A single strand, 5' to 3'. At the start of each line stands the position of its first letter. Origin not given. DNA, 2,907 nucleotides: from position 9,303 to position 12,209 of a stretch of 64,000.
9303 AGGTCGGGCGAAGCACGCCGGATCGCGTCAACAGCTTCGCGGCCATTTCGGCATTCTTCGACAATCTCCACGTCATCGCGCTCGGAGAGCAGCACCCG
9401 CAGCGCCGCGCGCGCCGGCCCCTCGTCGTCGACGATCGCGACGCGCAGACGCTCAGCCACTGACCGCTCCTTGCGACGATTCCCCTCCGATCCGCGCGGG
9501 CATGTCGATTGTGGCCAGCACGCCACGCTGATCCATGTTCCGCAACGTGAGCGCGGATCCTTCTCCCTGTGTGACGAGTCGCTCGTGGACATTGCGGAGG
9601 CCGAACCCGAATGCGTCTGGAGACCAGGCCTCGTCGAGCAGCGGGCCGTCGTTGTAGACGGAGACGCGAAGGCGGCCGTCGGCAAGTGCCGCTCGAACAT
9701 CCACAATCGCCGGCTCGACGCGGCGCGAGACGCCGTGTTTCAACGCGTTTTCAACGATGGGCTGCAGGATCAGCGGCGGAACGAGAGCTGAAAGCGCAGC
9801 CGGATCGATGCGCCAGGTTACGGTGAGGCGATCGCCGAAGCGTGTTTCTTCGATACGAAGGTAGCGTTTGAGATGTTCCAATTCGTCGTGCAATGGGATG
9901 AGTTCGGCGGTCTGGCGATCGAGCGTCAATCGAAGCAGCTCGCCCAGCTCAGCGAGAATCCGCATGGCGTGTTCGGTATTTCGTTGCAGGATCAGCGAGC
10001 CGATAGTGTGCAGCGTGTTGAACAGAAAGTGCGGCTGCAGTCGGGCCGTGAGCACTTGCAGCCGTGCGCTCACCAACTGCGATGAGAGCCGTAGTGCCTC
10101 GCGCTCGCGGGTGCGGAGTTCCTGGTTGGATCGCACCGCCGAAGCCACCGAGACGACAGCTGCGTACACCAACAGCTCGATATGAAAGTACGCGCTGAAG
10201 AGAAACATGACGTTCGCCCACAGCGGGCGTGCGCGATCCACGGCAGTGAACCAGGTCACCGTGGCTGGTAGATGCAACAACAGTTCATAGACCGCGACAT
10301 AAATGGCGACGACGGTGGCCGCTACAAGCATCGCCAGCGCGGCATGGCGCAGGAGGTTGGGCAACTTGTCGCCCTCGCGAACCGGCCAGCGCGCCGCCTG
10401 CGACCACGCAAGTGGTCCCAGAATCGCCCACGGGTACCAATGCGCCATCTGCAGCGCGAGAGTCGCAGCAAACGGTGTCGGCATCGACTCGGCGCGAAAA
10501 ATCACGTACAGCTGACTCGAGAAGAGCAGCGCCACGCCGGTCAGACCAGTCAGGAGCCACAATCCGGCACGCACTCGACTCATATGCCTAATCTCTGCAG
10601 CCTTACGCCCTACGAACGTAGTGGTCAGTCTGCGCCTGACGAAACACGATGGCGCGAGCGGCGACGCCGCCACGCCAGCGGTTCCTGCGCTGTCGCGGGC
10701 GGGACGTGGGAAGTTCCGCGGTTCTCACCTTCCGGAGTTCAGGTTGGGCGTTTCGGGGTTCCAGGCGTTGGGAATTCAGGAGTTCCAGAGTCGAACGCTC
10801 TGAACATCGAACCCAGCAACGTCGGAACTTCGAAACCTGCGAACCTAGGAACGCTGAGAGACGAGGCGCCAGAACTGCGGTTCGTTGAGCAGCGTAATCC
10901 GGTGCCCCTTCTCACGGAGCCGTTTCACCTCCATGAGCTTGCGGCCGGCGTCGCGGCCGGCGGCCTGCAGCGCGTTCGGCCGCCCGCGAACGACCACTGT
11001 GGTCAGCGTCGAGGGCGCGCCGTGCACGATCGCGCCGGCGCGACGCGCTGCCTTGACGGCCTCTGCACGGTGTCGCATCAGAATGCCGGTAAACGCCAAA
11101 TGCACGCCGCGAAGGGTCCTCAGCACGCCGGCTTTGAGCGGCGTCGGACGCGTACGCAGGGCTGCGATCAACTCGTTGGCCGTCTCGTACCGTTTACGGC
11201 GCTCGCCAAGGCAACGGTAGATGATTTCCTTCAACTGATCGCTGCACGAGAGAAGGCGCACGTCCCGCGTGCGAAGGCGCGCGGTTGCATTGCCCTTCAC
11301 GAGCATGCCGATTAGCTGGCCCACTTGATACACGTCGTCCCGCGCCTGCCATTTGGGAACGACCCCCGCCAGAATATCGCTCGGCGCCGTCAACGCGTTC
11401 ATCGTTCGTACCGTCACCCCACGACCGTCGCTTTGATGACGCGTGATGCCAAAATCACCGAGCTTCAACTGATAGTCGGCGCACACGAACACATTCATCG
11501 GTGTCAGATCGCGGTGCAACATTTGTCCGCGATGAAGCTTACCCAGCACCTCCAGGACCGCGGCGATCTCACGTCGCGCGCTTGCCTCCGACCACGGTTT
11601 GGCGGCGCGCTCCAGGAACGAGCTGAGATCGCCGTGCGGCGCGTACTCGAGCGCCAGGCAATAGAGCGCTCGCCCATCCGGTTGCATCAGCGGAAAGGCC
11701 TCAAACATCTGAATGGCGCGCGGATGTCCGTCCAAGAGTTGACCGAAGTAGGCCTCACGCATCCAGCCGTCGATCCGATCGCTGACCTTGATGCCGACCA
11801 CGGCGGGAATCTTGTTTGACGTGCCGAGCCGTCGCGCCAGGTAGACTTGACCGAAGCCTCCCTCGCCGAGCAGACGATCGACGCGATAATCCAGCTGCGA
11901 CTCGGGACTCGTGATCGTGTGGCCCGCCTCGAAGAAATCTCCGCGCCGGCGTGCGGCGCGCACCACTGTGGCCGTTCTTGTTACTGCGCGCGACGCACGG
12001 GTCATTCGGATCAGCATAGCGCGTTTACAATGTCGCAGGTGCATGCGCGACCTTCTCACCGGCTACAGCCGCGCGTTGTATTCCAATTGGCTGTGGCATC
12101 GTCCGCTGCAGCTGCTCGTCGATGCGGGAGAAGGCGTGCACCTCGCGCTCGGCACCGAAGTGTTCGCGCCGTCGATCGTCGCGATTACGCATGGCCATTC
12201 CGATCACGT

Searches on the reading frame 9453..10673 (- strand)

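Call 17: search_protein_families(library=pfam, proteins=[window:9453-10673:-])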
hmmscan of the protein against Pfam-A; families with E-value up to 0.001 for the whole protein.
window:9453-10673:- (406 aa): 2 families
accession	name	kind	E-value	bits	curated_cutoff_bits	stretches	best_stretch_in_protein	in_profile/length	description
PF06580.19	His_kinase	-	4.4e-24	85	25.2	1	203-283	1-81/81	Histidine kinase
PF02518.31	HATPase_c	-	0.0009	20.1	26.4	0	302-385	9-101/111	Histidine kinase-, DNA gyrase B-, and HSP90-like ATPase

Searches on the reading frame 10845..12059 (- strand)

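Call 17: search_protein_families(library=pfam, proteins=[window:10845-12059:-])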
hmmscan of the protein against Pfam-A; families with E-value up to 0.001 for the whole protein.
window:10845-12059:- (404 aa): 3 families
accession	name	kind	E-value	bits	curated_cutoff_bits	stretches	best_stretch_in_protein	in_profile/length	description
PF00069.31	Pkinase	-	1.4e-21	77.5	31.7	1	58-278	1-215/263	Protein kinase domain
PF07714.23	PK_Tyr_Ser-Thr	-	1.3e-15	57.8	23.1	1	60-212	3-155/258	Protein tyrosine and serine/threonine kinase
PF06293.20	Kdo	-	0.00011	22.2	21.3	1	141-215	101-178/207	Lipopolysaccharide kinase (Kdo/WaaP) family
